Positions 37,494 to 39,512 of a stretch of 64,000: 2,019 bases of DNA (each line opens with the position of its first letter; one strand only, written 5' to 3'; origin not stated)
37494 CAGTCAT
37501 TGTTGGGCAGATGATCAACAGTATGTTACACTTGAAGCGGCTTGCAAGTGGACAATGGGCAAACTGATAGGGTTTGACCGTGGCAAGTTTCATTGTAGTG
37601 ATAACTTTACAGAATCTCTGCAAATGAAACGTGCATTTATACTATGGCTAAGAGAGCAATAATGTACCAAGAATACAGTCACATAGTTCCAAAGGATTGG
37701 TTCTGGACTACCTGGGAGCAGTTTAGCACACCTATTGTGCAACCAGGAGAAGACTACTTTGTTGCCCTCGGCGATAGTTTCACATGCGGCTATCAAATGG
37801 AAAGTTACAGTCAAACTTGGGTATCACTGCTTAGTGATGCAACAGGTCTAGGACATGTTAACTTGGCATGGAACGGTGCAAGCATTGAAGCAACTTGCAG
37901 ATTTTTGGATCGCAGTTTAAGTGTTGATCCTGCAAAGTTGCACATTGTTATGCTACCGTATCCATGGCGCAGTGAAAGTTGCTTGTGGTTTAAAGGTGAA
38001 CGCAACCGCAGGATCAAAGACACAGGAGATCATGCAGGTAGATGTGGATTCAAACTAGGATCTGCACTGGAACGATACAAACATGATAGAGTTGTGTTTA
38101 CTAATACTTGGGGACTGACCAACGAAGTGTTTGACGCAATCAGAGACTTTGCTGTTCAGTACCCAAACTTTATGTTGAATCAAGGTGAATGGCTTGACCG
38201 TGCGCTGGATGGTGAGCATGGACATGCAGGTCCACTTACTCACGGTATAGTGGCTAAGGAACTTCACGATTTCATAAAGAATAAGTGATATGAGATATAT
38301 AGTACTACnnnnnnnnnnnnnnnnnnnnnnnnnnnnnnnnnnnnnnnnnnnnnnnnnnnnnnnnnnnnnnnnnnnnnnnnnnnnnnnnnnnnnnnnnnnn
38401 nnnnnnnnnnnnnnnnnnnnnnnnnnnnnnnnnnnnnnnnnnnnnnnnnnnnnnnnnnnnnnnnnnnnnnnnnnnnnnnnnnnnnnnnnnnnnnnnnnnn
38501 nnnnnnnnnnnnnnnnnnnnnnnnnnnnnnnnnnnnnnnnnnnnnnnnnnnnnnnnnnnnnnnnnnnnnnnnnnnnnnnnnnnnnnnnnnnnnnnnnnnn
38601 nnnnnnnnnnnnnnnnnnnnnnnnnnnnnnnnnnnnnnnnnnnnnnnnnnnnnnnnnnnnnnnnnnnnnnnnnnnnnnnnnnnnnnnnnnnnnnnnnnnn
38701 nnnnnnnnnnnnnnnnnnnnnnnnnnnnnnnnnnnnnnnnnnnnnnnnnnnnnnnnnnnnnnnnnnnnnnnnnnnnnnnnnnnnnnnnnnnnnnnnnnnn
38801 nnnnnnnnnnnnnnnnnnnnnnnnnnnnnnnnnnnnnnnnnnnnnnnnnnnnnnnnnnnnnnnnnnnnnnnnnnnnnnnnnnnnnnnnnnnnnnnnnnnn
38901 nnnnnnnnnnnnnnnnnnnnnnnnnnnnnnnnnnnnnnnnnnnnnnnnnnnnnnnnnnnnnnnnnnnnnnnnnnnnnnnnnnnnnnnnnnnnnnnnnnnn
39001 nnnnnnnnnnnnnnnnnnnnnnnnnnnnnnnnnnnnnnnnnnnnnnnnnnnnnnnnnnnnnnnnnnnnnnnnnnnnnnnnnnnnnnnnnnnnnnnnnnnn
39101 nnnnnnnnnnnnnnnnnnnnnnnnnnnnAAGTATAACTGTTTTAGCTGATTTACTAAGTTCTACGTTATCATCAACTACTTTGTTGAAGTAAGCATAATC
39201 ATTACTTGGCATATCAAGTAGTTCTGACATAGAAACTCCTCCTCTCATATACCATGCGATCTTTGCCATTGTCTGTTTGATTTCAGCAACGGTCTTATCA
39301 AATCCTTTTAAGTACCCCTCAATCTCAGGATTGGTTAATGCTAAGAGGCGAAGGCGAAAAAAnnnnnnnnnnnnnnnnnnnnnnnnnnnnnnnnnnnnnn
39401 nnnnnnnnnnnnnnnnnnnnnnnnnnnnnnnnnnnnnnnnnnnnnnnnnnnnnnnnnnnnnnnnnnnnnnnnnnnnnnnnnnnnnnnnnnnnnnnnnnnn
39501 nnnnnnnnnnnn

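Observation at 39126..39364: Programmed -1 frameshift candidate fusing gp26-like and gp51-like frames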

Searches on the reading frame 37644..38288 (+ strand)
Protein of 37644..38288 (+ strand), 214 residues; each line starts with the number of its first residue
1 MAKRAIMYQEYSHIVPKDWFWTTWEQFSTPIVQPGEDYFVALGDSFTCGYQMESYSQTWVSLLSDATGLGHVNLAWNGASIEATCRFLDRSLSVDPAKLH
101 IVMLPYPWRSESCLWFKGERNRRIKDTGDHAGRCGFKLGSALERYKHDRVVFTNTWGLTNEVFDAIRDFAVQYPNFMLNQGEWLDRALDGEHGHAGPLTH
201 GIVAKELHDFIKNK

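Call 6: search_protein_families(library=pfam, proteins=[window:37644-38288:+], max_evalue=0.01)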
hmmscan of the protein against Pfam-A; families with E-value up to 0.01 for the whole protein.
window:37644-38288:+ (214 aa): 3 families
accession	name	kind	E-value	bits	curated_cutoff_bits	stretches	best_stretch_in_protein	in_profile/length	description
PF00657.28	Lipase_GDSL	-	0.00024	21.7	23.6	1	40-96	2-76/208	GDSL-like Lipase/Acylhydrolase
PF13472.12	Lipase_GDSL_2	-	0.00062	20.7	32.9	1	41-101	1-67/178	GDSL-like Lipase/Acylhydrolase family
PF20078.4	DUF6473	-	0.0057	16.3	27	1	26-86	24-81/274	Domain of unknown function (DUF6473)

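Call 7: search_protein_families(library=phrogs, proteins=[window:37644-38288:+], max_evalue=0.01)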
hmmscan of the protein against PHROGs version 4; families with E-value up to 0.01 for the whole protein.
window:37644-38288:+ (214 aa): 0 families

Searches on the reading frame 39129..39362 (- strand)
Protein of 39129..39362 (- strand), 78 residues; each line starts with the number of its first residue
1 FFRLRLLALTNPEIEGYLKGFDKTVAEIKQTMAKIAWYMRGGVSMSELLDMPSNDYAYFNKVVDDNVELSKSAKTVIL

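Call 42: search_protein_families(library=phrogs, alignment_id=A1, max_evalue=1)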
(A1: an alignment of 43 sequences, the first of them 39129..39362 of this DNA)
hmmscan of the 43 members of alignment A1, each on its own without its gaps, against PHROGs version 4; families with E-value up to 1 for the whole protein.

A. member 1, window:39129-39362:- (78 aa): 0 families

B. families by the number of members that match (of 43 scanned): 49 families (the first 25 are shown)
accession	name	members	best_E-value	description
phrog_20255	-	5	0.044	-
phrog_19365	-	4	0.011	-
phrog_7129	-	2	0.019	-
phrog_31778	-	2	0.02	-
phrog_18810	-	2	0.026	-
phrog_6412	-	2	0.12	-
phrog_10878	-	2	0.17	-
phrog_15653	-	2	0.18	-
phrog_1223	-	2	0.26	nucloid associated Lsr2-like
phrog_14863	-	1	0.017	-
phrog_3664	-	1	0.025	DNA sliding clamp inhibitor; arrest of S.aureus DNA synthesis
phrog_10264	-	1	0.027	-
phrog_6190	-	1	0.033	-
phrog_22458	-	1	0.039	-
phrog_10143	-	1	0.043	minor coat protein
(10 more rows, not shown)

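Call 120: predict_structure(alignment_id=A1)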
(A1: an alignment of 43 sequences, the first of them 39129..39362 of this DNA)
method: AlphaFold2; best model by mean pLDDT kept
length: 78 residues; sequences in the alignment: 43
mean_pLDDT: 85.5   pTM: 0.63
mean pLDDT of the five models: 85.5, 83.6, 81.6, 78.3, 71.1
residues with pLDDT >= 90: 24; 70-90: 49; 50-70: 5; < 50: 0
segments of 3 or more residues with pLDDT < 50: none
pLDDT, mean of each block of 10 residues (from residue 1): 72 85 91 88 85 88 91 86
secondary structure, 60 per line:
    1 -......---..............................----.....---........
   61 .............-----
elements in order: H2-7 H11-40 H45-49 H53-73

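Call 123: fold_search(model_id=the predicted structure, library=viral)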
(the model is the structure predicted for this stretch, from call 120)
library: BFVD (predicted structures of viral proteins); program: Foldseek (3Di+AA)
matches with E <= 10: 144; with E <= 0.001: 0
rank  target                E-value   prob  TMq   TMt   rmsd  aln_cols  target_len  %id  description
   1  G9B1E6                9.6e-01  0.35  0.42  0.39  11.7        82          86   13  Gp45 [Bacillus phage W.Ph.]
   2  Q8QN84                1.3e+00  0.11  0.29  0.14  10.6        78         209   22  EsV-1-205 [Ectocarpus siliculosus virus 1 (isolate New Zealand/Kaikoura/1988)]
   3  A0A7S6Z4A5            1.6e+00  0.14  0.30  0.09  12.2        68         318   15  Nucleoprotein [Lentinula edodes negative-strand RNA virus 2]
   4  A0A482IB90            2.0e+00  0.30  0.42  0.54   3.8        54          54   15  Uncharacterized protein [Stenotrophomonas phage YB07]
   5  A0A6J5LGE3            2.2e+00  0.16  0.40  0.35   9.8        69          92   20  Uncharacterized protein [uncultured Caudovirales phage]
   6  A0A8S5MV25            2.5e+00  0.13  0.39  0.36   6.3        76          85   10  Uncharacterized protein [Caudovirales sp. ctUL28]
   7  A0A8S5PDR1            3.0e+00  0.13  0.41  0.38  10.4        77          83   14  Uncharacterized protein [Siphoviridae sp. ctc6d98]
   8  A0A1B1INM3            3.5e+00  0.08  0.29  0.11  12.5        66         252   20  (no name in the UniProt tables at hand)
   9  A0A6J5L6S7            3.5e+00  0.08  0.33  0.29   7.3        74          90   15  Uncharacterized protein [uncultured Caudovirales phage]
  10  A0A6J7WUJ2            3.5e+00  0.11  0.39  0.43   3.9        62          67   18  Uncharacterized protein [uncultured Caudovirales phage]
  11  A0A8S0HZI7            3.5e+00  0.13  0.40  0.42   4.6        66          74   18  (no name in the UniProt tables at hand)
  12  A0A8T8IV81            3.5e+00  0.06  0.27  0.27   9.3        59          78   19  Uncharacterized protein [Pseudomonas phage phiGM22-3]
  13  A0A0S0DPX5            3.7e+00  0.11  0.33  0.21   6.3        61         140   15  E1 helicase protein (Fragment) [Papillomavirus PREDICT_PapV-1]
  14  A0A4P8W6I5            3.7e+00  0.06  0.28  0.30   8.4        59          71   22  (no name in the UniProt tables at hand)
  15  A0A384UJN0            3.9e+00  0.08  0.32  0.32   9.6        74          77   12  (no name in the UniProt tables at hand)
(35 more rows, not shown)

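Call 124: search_protein_representatives(alignment_id=A1)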
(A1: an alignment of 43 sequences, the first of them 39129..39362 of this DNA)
Query: 43 sequences, 78 profile positions. Proteins with E-value up to 0.001 (for the whole library): 499; up to 1e-10: 186; up to 1e-30: 0. The best 150 are listed.
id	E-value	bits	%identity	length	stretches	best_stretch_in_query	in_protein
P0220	1.2e-30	121.3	-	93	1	1-78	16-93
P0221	1.1e-29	118.3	-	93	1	1-78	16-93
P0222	1.3e-27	111.6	-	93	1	1-78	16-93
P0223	2.6e-27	110.7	-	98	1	1-78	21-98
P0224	3.5e-26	107.1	-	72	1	7-78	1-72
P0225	1.1e-25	105.4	-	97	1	4-75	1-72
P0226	2.6e-24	101.0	-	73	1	10-78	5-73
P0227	5.2e-24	100.1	-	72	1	7-78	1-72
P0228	8.8e-24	99.4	-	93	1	1-78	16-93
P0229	8.9e-24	99.3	-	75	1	4-78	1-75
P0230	2.5e-23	97.9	-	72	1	8-78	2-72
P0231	3.3e-23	97.5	-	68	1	12-78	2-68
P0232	3.4e-23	97.5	-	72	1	7-78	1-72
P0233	6.2e-23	96.7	-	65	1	15-78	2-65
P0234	1.3e-22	95.6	-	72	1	8-78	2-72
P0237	1.7e-22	95.2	-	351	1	2-78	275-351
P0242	4.5e-22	93.9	-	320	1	2-78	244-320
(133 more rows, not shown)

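Call 125: find_encoding_contigs(protein=P0237, flank=3000, max_places=3)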
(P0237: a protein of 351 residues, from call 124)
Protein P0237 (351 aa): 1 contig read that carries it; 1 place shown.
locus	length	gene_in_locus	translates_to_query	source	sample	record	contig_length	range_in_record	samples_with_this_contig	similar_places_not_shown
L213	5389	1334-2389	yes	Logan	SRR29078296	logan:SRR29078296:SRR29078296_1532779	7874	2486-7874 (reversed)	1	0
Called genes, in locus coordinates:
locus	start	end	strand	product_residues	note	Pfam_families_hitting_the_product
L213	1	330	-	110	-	?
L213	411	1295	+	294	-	PF12322:T4_baseplate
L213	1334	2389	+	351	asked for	PF12322:T4_baseplate (weak)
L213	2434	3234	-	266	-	-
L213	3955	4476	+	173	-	-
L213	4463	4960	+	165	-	-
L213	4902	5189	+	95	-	-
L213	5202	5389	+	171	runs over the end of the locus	PF24608:PDDEXK_15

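Call 126: find_encoding_contigs(protein=P0242, flank=3000, max_places=3)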
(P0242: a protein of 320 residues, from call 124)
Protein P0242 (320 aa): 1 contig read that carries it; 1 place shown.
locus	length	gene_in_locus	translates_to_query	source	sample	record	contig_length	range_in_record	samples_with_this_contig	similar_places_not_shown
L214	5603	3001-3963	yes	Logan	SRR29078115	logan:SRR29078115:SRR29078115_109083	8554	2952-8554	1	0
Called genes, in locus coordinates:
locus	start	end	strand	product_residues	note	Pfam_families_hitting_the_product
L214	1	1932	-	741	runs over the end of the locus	-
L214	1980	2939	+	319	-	PF12322:T4_baseplate (weak)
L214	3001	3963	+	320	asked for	PF12322:T4_baseplate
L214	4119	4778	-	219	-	-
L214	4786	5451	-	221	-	PF01541:GIY-YIG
